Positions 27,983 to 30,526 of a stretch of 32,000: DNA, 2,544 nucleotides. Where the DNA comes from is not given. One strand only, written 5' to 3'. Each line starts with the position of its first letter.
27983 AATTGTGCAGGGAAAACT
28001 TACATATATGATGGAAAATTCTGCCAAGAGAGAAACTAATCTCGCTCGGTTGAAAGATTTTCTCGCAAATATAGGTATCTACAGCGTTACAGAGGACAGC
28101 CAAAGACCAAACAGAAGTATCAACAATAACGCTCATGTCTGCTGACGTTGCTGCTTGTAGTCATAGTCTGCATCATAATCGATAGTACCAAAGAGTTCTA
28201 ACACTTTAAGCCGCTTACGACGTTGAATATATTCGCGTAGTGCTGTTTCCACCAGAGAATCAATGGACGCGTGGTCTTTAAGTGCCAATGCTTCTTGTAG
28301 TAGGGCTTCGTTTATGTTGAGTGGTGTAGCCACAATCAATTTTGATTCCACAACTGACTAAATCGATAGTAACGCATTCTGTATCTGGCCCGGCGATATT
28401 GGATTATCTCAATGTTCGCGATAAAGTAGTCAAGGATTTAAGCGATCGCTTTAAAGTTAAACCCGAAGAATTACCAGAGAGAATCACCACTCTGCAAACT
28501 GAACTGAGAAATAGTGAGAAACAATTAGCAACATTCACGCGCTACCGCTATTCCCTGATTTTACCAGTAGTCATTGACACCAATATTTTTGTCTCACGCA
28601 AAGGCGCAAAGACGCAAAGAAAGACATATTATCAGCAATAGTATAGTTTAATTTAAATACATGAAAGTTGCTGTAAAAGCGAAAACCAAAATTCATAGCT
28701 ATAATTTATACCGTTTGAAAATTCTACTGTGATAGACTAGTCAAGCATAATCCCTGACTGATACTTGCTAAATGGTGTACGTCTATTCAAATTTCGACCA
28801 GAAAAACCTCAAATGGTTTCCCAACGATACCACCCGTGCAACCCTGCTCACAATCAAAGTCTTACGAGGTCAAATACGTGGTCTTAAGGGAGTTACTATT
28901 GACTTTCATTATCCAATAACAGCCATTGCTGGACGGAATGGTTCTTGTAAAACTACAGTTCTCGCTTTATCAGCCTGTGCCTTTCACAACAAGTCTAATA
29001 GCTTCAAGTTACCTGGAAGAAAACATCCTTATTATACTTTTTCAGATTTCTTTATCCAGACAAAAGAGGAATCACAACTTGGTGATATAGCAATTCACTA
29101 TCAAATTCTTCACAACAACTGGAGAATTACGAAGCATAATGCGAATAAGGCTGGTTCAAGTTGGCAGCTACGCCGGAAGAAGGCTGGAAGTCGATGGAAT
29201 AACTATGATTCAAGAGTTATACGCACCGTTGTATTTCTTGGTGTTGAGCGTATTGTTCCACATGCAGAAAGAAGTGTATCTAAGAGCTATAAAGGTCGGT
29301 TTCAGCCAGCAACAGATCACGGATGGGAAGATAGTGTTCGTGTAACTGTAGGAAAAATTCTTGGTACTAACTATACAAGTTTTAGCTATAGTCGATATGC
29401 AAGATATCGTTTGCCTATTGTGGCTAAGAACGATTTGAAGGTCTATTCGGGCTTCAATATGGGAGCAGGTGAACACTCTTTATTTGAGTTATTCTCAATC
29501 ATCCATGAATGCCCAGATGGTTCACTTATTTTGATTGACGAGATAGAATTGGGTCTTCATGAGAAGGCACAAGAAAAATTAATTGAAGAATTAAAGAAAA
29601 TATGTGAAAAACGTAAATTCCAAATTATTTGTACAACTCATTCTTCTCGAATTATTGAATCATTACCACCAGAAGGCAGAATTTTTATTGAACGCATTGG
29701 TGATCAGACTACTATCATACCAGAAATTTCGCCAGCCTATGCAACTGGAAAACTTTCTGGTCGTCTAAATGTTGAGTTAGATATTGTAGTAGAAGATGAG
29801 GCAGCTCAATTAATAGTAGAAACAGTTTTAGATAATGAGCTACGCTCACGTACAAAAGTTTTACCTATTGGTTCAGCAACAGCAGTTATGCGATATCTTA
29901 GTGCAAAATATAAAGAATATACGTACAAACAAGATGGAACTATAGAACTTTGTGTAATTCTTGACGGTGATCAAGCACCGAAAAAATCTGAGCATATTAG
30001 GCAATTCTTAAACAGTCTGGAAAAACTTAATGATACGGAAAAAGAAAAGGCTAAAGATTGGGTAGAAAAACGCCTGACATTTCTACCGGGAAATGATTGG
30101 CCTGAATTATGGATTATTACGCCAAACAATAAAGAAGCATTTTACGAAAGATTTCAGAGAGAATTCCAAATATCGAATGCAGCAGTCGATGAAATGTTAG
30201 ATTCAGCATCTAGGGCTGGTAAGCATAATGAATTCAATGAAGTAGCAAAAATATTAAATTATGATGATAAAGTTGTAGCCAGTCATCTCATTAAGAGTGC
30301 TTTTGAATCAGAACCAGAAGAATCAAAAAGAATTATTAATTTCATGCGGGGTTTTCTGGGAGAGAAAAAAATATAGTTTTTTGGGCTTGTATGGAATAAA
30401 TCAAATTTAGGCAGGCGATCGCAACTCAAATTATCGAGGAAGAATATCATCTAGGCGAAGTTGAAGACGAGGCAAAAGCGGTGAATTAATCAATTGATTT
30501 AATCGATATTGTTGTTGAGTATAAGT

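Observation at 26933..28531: Relic of a second alaS allele 1,446 bp downstream of its counterpart; 10 of 11 differences are synonymous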

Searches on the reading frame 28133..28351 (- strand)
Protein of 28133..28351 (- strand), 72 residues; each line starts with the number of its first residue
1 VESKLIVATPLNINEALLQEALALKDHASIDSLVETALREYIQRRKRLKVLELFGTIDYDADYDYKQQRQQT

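Call 6: search_protein_families(library=pfam, proteins=[window:28133-28351:-], max_evalue=0.1)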
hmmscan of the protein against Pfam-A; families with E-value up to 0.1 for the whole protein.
window:28133-28351:- (72 aa): 1 family
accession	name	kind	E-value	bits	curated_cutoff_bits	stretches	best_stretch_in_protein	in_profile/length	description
PF09957.15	VapB_antitoxin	-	5.8e-10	39.3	23.4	1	8-53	2-47/47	Bacterial antitoxin of type II TA system, VapB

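Call 30: find_encoding_contigs(protein=window:28133-28351:-, flank=10000, max_places=10)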
Protein window:28133-28351:- (72 aa): no gene with exactly this product is on record in the collection.

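Call 40: find_homologous_proteins(query=window:28133-28351:-, max_evalue=1e-8)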
Query window:28133-28351:- (72 aa): 487 proteins with E <= 1e-8 among 489 candidates; the best 120 are listed.
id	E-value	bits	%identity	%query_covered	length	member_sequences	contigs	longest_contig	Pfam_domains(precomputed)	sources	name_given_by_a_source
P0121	2.9e-33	130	90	99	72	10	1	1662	PF09957.16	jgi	jgi:hypothetical protein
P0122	2.1e-31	124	93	93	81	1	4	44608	PF09957.16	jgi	jgi:hypothetical protein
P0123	4.0e-31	123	92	92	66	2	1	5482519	PF09957.16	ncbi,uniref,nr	ncbi:type II toxin-antitoxin system VapB family antitoxin [Nodularia sp. NIES-3585]|uniref:type II t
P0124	2.7e-30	121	87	97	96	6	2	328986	PF09957.16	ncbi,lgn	-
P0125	3.4e-30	120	83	100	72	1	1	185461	PF09957.16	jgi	jgi:hypothetical protein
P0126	1.1e-29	119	84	97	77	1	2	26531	PF09957.16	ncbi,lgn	-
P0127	1.4e-29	118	89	92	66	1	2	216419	PF09957.16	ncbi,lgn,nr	ncbi:type II toxin-antitoxin system VapB family antitoxin [Nostoc sp. FACHB-973]|nr:type II toxin-an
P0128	1.4e-29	118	87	94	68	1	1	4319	PF09957.16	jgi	jgi:Bacterial antitoxin of type II TA system, VapB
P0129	1.9e-29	118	86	96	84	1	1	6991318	PF09957.16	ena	-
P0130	3.6e-29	117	89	92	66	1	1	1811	PF09957.16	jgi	jgi:hypothetical protein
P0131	4.3e-29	117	89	92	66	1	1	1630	PF09957.16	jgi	jgi:Bacterial antitoxin of type II TA system, VapB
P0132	5.2e-29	117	85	94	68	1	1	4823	PF09957.16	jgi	jgi:hypothetical protein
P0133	5.4e-29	116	83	100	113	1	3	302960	PF09957.16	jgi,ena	jgi:hypothetical protein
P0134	7.9e-29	116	88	92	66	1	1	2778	PF09957.16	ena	-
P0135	1.1e-28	116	86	92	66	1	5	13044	PF09957.16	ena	-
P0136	1.2e-28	115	86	92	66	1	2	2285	PF09957.16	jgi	jgi:hypothetical protein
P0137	1.3e-28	115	83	97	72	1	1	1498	PF09957.16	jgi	jgi:Bacterial antitoxin of type II TA system, VapB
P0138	1.4e-28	115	88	92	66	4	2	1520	PF09957.16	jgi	jgi:hypothetical protein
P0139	1.5e-28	115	86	100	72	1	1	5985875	PF09957.16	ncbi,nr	ncbi:alanyl-tRNA synthetase [Calothrix sp. NIES-3974]|nr:alanyl-tRNA synthetase [Calothrix sp. NIES-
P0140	1.7e-28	115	88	92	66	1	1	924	PF09957.16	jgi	jgi:hypothetical protein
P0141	1.9e-28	115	86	92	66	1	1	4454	PF09957.16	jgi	jgi:Bacterial antitoxin of type II TA system, VapB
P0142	2.0e-28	115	88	90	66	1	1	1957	PF09957.16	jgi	jgi:hypothetical protein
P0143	3.0e-28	114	86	92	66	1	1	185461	PF09957.16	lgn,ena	-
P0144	3.6e-28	114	86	90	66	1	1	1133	PF09957.16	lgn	-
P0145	3.9e-28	114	85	92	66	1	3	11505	PF09957.16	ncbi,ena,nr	ncbi:MAG TPA: DUF2191 domain-containing protein [Cyanobacteria bacterium UBA11372]|nr:DUF2191 domain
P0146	4.6e-28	114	85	92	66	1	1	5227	PF09957.16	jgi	-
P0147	5.0e-28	113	88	92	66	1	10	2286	PF09957.16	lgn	-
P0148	1.0e-27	112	79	97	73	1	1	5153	PF09957.16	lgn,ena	-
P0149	1.3e-27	112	85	92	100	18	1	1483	PF09957.16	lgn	-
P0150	1.3e-27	112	86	92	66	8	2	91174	PF09957.16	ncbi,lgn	-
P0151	1.3e-27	112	85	92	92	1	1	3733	PF09957.16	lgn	-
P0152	1.3e-27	112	86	90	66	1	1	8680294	PF09957.16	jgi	jgi:hypothetical protein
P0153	1.4e-27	112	86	90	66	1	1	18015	PF09957.16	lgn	-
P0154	1.5e-27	112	85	92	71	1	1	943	PF09957.16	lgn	-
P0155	1.5e-27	112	86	90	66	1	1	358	PF09957.16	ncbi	-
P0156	1.7e-27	112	88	92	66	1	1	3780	PF09957.16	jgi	jgi:hypothetical protein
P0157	1.8e-27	112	85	92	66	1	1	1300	PF09957.16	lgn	-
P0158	2.0e-27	112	85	92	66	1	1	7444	PF09957.16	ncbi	-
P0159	2.2e-27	111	86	92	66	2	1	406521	PF09957.16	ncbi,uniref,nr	ncbi:type II toxin-antitoxin system VapB family antitoxin [Aulosira sp. FACHB-615]|uniref:type II to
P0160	2.5e-27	111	85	90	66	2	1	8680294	PF09957.16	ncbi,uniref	ncbi:DUF2191 domain-containing protein [Nostoc sp. DSM 114161]|uniref:type II toxin-antitoxin system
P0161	2.8e-27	111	85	90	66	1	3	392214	PF09957.16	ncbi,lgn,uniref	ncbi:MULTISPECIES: type II toxin-antitoxin system VapB family antitoxin [Floridanema]|uniref:Type II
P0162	2.8e-27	111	85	92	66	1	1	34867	PF09957.16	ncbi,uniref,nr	ncbi:DUF2191 domain-containing protein [Nostoc sp. T09]|uniref:type II toxin-antitoxin system VapB f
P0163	2.9e-27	111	86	90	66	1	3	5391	PF09957.16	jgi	jgi:hypothetical protein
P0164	3.3e-27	111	83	90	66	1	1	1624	PF09957.16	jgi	jgi:Uma2 family endonuclease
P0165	3.6e-27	111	82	92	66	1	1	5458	PF09957.16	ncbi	ncbi:MAG TPA: type II toxin-antitoxin system VapB family antitoxin [Elainellaceae cyanobacterium]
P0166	3.9e-27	111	85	92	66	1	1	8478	PF09957.16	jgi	jgi:hypothetical protein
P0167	4.0e-27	111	86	90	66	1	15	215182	PF09957.16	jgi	jgi:hypothetical protein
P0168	4.1e-27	111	83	92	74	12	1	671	PF09957.16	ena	-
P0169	4.6e-27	110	82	92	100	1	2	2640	PF09957.16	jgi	jgi:hypothetical protein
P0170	4.8e-27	110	83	90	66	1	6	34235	PF09957.16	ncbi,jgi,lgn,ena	-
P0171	5.2e-27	110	85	90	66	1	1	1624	PF09957.16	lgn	-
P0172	6.2e-27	110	83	92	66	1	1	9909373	PF09957.16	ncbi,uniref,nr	ncbi:hypothetical protein NIES2100_52400 [Calothrix sp. NIES-2100]|uniref:type II toxin-antitoxin sy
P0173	7.4e-27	110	85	90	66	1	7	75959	PF09957.16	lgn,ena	-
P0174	7.5e-27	110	85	90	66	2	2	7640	PF09957.16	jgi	-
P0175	8.4e-27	110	82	90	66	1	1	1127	PF09957.16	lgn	-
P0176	1.0e-26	109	83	92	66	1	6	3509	PF09957.16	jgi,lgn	jgi:hypothetical protein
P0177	1.0e-26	109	83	90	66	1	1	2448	PF09957.16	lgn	-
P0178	1.1e-26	109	83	90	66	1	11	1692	PF09957.16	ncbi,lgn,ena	-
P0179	1.2e-26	109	77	92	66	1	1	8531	PF09957.16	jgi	jgi:hypothetical protein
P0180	1.4e-26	109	77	97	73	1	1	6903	PF09957.16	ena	-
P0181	1.5e-26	109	79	92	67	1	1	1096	PF09957.16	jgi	-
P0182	1.5e-26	109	79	92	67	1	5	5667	PF09957.16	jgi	-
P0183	1.5e-26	109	82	92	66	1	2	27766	PF09957.16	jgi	jgi:hypothetical protein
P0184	1.6e-26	109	83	92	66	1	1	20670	PF09957.16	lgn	-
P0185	1.7e-26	109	84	89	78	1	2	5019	PF09957.16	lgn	-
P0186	1.9e-26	108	79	92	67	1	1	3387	PF09957.16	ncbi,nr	ncbi:MAG: type II toxin-antitoxin system VapB family antitoxin [Leptolyngbyaceae cyanobacterium CAN_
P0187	1.9e-26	108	82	92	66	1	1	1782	PF09957.16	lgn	-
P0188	1.9e-26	108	79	92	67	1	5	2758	PF09957.16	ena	-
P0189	2.2e-26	108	82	92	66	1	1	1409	PF09957.16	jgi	jgi:Bacterial antitoxin of type II TA system, VapB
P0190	2.2e-26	108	82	92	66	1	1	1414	PF09957.16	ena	-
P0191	2.2e-26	108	85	90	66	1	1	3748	PF09957.16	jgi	jgi:hypothetical protein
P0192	2.3e-26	108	83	92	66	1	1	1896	PF09957.16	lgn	-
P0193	2.6e-26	108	82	90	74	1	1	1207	PF09957.16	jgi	jgi:Arc/MetJ family transcription regulator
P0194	3.3e-26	108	82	90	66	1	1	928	PF09957.16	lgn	-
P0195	3.6e-26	108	85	92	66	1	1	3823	PF09957.16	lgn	-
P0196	3.8e-26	108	86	92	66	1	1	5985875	PF09957.16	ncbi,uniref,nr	ncbi:type II toxin-antitoxin system VapB family antitoxin [Calothrix sp. NIES-3974]|uniref:type II t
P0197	3.8e-26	108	83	92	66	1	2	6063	PF09957.16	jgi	jgi:Bacterial antitoxin of type II TA system, VapB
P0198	4.0e-26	107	83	90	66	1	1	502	PF09957.16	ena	-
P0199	4.0e-26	107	82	90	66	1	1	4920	PF09957.16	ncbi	-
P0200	4.2e-26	107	80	92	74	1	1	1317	PF09957.16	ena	-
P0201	4.3e-26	107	82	92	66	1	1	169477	PF09957.16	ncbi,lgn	ncbi:MAG: type II toxin-antitoxin system VapB family antitoxin [Microcoleaceae cyanobacterium]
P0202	4.4e-26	107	83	92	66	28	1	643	PF09957.16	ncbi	-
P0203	5.1e-26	107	83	90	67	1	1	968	PF09957.16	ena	-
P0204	5.4e-26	107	80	92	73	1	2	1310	PF09957.16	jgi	jgi:Bacterial antitoxin of type II TA system, VapB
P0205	5.5e-26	107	83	90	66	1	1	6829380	PF09957.16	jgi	jgi:hypothetical protein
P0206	5.9e-26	107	83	90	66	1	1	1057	PF09957.16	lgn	-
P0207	6.1e-26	107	82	90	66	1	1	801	PF09957.16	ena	-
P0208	6.2e-26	107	80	92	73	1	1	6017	PF09957.16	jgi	jgi:hypothetical protein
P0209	6.6e-26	107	80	92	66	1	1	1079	PF09957.16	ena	-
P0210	6.6e-26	107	80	90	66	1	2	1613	PF09957.16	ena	-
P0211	7.0e-26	107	80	92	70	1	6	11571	PF09957.16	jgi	jgi:hypothetical protein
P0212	7.7e-26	107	81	93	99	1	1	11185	PF09957.16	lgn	-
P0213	7.9e-26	107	80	92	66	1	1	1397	PF09957.16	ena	-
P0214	8.5e-26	106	82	90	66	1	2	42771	PF09957.16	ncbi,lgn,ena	-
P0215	8.8e-26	106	83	90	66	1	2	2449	PF09957.16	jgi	jgi:hypothetical protein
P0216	8.8e-26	106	86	90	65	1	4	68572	PF09957.16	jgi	jgi:hypothetical protein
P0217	9.1e-26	106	82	90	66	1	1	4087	PF09957.16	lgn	-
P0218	9.1e-26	106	80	90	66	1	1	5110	PF09957.16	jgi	jgi:Bacterial antitoxin of type II TA system, VapB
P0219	9.4e-26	106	82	90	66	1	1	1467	PF09957.16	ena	-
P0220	9.9e-26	106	83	90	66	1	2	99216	PF09957.16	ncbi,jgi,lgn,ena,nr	ncbi:MAG: type II toxin-antitoxin system VapB family antitoxin [Stenomitos rutilans HA7619-LM2]|jgi:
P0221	1.0e-25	106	80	90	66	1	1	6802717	PF09957.16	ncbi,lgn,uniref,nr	ncbi:hypothetical protein ANSO36C_06760 [Nostoc cf. commune SO-36]|uniref:DUF2191 domain-containing 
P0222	1.1e-25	106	78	94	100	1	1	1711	PF09957.16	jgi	jgi:Bacterial antitoxin of type II TA system, VapB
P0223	1.1e-25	106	85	90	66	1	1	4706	PF09957.16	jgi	jgi:hypothetical protein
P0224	1.3e-25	106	82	90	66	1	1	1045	PF09957.16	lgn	-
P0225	1.4e-25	106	82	92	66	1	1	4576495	PF09957.16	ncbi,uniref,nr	ncbi:type II toxin-antitoxin system VapB family antitoxin [Pseudanabaena sp. PCC 6802]|uniref:type I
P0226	1.4e-25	106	80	90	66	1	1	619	PF09957.16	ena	-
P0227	1.6e-25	106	82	90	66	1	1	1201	PF09957.16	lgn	-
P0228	1.6e-25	106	80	92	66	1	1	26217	PF09957.16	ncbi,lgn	ncbi:MAG: type II toxin-antitoxin system VapB family antitoxin [Xenococcaceae cyanobacterium]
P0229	1.6e-25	106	85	90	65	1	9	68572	PF09957.16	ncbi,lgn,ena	-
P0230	1.7e-25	105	78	90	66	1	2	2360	PF09957.16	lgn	-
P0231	1.8e-25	105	80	90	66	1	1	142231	PF09957.16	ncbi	-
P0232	1.8e-25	105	80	92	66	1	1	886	PF09957.16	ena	-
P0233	1.8e-25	105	79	92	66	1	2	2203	PF09957.16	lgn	-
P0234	1.8e-25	105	78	90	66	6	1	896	PF09957.16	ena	-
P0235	1.8e-25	105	80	90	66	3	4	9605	PF09957.16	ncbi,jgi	jgi:hypothetical protein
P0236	1.9e-25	105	77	92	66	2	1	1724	PF09957.16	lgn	-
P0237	2.0e-25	105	82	90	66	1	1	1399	PF09957.16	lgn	-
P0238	2.1e-25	105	79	92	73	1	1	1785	PF09957.16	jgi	jgi:Bacterial antitoxin of type II TA system, VapB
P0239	2.2e-25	105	80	92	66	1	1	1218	PF09957.16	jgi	jgi:hypothetical protein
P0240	2.3e-25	105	83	90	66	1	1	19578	PF09957.16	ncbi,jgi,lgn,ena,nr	ncbi:MAG: type II toxin-antitoxin system VapB family antitoxin [Stenomitos rutilans HA7619-LM2]|jgi:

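Call 41: find_encoding_contigs(protein=P0139, flank=8000, max_places=3)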
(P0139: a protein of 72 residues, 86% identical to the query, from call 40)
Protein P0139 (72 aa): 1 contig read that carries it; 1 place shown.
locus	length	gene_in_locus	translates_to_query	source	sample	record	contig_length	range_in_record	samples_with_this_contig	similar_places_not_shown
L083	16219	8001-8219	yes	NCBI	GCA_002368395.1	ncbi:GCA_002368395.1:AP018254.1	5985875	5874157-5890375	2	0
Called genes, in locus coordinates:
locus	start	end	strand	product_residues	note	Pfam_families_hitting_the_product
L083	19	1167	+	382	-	PF01544:CorA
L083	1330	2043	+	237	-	-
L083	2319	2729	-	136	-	-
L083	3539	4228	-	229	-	PF00226:DnaJ, PF00515:TPR_1 (weak), PF07719:TPR_2 (faint), PF13181:TPR_8 (faint)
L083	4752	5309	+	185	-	PF00583:Acetyltransf_1, PF13673:Acetyltransf_10, PF13508:Acetyltransf_7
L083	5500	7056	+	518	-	PF00149:Metallophos (faint)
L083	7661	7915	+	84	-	-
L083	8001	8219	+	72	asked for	PF09957:VapB_antitoxin (weak)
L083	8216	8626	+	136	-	PF01850:PIN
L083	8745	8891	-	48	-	-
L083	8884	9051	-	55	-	-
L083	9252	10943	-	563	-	PF02254:TrkA_N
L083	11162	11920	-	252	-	PF13409:GST_N_2, PF13417:GST_N_3, PF13410:GST_C_2 (faint)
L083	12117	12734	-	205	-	PF00440:TetR_N, PF17922:TetR_C_17 (faint), PF16925:TetR_C_13, PF21993:TetR_C_13_2, PF13977:TetR_C_6 (weak)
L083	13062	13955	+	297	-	PF00165:HTH_AraC, PF12833:HTH_18, PF00165:HTH_AraC (weak)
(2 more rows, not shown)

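Call 42: find_encoding_contigs(protein=P0122, flank=8000, max_places=4)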
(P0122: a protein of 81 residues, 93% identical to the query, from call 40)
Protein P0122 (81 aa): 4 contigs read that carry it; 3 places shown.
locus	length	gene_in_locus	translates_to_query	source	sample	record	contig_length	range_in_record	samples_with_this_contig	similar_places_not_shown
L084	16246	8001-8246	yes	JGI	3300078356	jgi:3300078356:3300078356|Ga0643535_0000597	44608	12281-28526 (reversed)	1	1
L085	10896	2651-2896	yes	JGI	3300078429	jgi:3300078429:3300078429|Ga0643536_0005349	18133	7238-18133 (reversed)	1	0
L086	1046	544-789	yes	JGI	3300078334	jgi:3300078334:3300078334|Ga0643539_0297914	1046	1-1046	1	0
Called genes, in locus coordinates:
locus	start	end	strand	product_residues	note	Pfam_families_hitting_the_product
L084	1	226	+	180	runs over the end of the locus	PF01058:Oxidored_q6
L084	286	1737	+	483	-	PF27537:HoxH, PF00374:NiFeSe_Hases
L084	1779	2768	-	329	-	-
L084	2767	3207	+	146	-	-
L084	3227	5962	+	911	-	PF02629:CoA_binding, PF13380:CoA_binding_2, PF13607:Succ_CoA_lig, PF19045:Ligase_CoA_2, PF08442:ATP-grasp_2 (weak), PF13549:ATP-grasp_5, PF13302:Acetyltransf_3, PF00583:Acetyltransf_1, +2 more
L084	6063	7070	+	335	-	PF10017:Methyltransf_33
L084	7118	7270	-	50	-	-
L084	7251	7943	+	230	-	PF05685:Uma2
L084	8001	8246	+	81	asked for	PF09957:VapB_antitoxin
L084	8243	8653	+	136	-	PF01850:PIN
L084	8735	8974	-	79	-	-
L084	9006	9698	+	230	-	-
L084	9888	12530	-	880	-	PF01411:tRNA-synt_2c, PF07973:tRNA_SAD, PF02272:DHHA1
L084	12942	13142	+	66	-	PF00403:HMA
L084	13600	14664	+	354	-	PF00990:GGDEF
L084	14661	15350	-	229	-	-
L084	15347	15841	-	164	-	-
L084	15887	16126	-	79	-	-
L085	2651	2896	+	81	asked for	PF09957:VapB_antitoxin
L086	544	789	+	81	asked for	PF09957:VapB_antitoxin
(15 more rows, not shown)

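Call 43: find_encoding_contigs(protein=P0123, flank=8000, max_places=3)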
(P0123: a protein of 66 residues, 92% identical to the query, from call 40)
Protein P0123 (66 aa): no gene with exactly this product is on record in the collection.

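Call 62: search_protein_families(library=pfam, proteins=[L084:9006-9698:+], max_evalue=0.01)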
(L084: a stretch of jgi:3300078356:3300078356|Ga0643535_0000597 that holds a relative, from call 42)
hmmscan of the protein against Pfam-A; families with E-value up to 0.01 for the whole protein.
L084:9006-9698:+ (230 aa): 0 families

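Call 63: search_protein_families(library=padloc, proteins=[L084:9006-9698:+], max_evalue=0.01)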
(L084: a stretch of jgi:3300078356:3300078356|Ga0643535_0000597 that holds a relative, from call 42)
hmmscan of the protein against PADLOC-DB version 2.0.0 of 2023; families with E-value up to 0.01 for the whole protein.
L084:9006-9698:+ (230 aa): 0 families

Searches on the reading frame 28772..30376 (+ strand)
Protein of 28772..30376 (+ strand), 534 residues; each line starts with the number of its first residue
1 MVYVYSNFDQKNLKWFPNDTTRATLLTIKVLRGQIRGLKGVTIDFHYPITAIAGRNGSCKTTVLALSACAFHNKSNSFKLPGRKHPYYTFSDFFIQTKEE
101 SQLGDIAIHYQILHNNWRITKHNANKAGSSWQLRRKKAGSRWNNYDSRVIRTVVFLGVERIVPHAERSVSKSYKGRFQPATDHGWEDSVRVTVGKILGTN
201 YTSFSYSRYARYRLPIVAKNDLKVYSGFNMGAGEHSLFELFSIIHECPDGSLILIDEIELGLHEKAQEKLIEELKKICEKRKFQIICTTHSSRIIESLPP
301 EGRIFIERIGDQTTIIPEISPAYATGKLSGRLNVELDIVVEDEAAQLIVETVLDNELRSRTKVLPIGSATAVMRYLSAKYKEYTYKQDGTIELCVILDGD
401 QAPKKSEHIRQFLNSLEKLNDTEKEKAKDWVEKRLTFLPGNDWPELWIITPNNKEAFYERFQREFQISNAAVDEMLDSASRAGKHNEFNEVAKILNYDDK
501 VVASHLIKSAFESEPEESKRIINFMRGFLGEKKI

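Call 6: search_protein_families(library=pfam, proteins=[window:28772-30376:+], max_evalue=0.1)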
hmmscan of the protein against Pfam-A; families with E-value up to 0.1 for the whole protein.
window:28772-30376:+ (534 aa): 5 families
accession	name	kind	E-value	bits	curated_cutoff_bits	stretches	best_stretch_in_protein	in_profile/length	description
PF13304.12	AAA_21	-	1.6e-16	61.7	27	1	87-295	170-303/304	AAA domain, putative AbiEii toxin, Type IV TA system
PF13175.12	AAA_15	-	8.4e-14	52.4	32.1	2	249-295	328-374/374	AAA ATPase domain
PF02463.25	SMC_N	-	1.8e-08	34.5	40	1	39-297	16-204/220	RecF/RecN/SMC N terminal domain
PF13476.12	AAA_23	-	3.1e-05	25.1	27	1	35-79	7-51/201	AAA domain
PF13401.12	AAA_22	-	0.012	16.4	27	0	250-286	85-119/130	AAA domain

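Call 63: search_protein_families(library=padloc, proteins=[window:28772-30376:+], max_evalue=0.01)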
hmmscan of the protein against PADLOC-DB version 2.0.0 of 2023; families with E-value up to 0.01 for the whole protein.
window:28772-30376:+ (534 aa): 129 families (the best 25 are shown)
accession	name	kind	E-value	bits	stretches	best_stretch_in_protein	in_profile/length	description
PDLC04149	HEC-04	-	1.4e-50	170.3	1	33-529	33-489/494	-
PDLC02914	ATPase-Toprim_I-B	-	2.1e-29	101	1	230-485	185-431/443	-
PDLC00271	PtuA1|PtuA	-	5.4e-20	70.3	2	252-308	281-335/421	AAA ATPase domain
PDLC02980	AriA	-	3.7e-17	61.2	1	49-295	1-303/304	-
PDLC00278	PtuA1|PtuA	-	4.8e-17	60.4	2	252-306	290-342/436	AAA ATPase domain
PDLC02979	AriA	-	3.7e-16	57.9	1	249-295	327-373/373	-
PDLC00289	PtuA1|PtuA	-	2.5e-15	54.4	1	230-308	228-305/404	AAA ATPase domain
PDLC04135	mad3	-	7.4e-15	53.3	2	213-297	248-329/374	mads_3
PDLC00305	PtuA1|PtuA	-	1.9e-14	51.8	2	252-308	247-301/392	AAA ATPase domain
PDLC03878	NsnB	-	3.2e-14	51.5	1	48-297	22-283/345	-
PDLC02335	AbiLi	-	8e-13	46.1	1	27-315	71-259/326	AbiLi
PDLC00290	PtuA1|PtuA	-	8.3e-13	46.5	2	38-99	14-77/414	AAA ATPase domain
PDLC02913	ATPase_I-A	-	1.9e-12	45.1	1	252-301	366-413/508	-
PDLC00299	PtuA1|PtuA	-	2.6e-12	44.5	1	252-300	380-426/535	AAA ATPase domain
PDLC04391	PDC-M07A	-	2.7e-12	44.4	1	245-306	299-360/412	-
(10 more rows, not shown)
